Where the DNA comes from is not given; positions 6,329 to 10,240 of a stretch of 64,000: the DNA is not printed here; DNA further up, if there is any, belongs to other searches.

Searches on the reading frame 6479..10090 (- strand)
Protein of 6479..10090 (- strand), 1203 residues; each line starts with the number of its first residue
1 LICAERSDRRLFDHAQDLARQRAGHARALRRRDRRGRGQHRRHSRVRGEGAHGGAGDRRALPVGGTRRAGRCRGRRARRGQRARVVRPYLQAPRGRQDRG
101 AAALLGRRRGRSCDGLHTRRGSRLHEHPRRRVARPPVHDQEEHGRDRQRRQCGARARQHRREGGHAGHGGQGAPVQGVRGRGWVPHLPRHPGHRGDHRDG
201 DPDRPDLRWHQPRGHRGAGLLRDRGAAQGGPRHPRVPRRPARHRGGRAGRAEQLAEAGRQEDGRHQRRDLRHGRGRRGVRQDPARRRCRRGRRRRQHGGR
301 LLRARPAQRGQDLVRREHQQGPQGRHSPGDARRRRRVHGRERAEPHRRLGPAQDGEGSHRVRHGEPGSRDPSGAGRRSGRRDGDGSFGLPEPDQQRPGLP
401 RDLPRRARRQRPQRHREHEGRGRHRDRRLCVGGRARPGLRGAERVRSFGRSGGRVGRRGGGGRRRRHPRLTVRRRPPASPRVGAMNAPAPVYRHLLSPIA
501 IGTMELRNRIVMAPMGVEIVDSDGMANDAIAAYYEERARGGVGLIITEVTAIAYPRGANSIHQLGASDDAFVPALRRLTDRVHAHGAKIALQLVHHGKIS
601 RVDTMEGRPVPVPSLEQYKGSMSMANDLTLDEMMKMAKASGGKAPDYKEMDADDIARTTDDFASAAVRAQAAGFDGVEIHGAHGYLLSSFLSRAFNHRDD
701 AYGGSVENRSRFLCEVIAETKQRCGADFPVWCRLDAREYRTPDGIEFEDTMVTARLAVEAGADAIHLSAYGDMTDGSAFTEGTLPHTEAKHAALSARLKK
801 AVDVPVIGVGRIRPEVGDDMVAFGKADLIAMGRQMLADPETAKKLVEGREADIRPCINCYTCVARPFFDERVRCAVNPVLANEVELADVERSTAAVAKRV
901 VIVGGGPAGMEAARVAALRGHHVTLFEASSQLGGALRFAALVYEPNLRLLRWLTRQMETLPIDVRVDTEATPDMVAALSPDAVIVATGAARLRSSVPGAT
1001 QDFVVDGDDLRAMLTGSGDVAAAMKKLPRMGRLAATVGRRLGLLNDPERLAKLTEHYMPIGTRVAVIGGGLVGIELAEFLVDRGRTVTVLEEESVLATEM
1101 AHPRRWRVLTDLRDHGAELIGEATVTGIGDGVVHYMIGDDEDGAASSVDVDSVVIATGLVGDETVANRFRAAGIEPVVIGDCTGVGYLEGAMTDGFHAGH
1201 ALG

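Call 9: search_protein_families(library=pfam, proteins=[window:6479-10090:-])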
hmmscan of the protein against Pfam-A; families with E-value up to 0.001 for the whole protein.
window:6479-10090:- (1203 aa): 15 families
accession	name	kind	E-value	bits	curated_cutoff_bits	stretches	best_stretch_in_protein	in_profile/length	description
PF00724.26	Oxidored_FMN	-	1.1e-74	252.2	27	1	495-850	2-340/342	NADH:flavin oxidoreductase / NADH oxidase family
PF07992.20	Pyr_redox_2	-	2e-22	80.4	26.1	2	978-1174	98-249/291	Pyridine nucleotide-disulphide oxidoreductase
PF00070.33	Pyr_redox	-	8.5e-15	55.5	22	2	1063-1129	1-67/82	Pyridine nucleotide-disulphide oxidoreductase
PF01266.30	DAO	-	4.4e-11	43.3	27.9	1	899-946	1-49/353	FAD dependent oxidoreductase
PF13450.12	NAD_binding_8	-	1.5e-10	41.6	21.9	1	902-937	1-36/68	NAD(P)-binding Rossmann-like domain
PF03486.20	HI0933_like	-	7.3e-08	32.6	50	1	899-936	2-39/244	HI0933-like protein Rossmann domain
PF13738.12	Pyr_redox_3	-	8.6e-08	32.2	30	0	1060-1162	163-270/305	Pyridine nucleotide-disulphide oxidoreductase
PF12831.13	FAD_oxidored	-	1.1e-06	28.7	27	1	900-936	2-38/416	FAD dependent oxidoreductase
PF01494.25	FAD_binding_3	-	1.5e-06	28.2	22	0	1062-1094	2-34/349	FAD binding domain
PF00890.30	FAD_binding_2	-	3.4e-06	27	20.4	1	900-939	2-41/414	FAD binding domain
PF01134.28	GIDA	-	4e-06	26.6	22.1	1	900-947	2-44/391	Glucose inhibited division protein A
PF01262.27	AlaDh_PNT_C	-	1.6e-05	24.9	23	0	898-1017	29-123/214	Alanine dehydrogenase/PNT, C-terminal domain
PF13241.12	NAD_binding_7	-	2e-05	25.5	22.1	0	1061-1098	7-44/104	Putative NAD(P)-binding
PF02737.24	3HCDH_N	-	7.1e-05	23.2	22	0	1064-1095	2-33/180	3-hydroxyacyl-CoA dehydrogenase, NAD binding domain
PF01946.23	Thi4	-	0.00067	19.4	26.2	0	896-936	16-57/235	Thi4 family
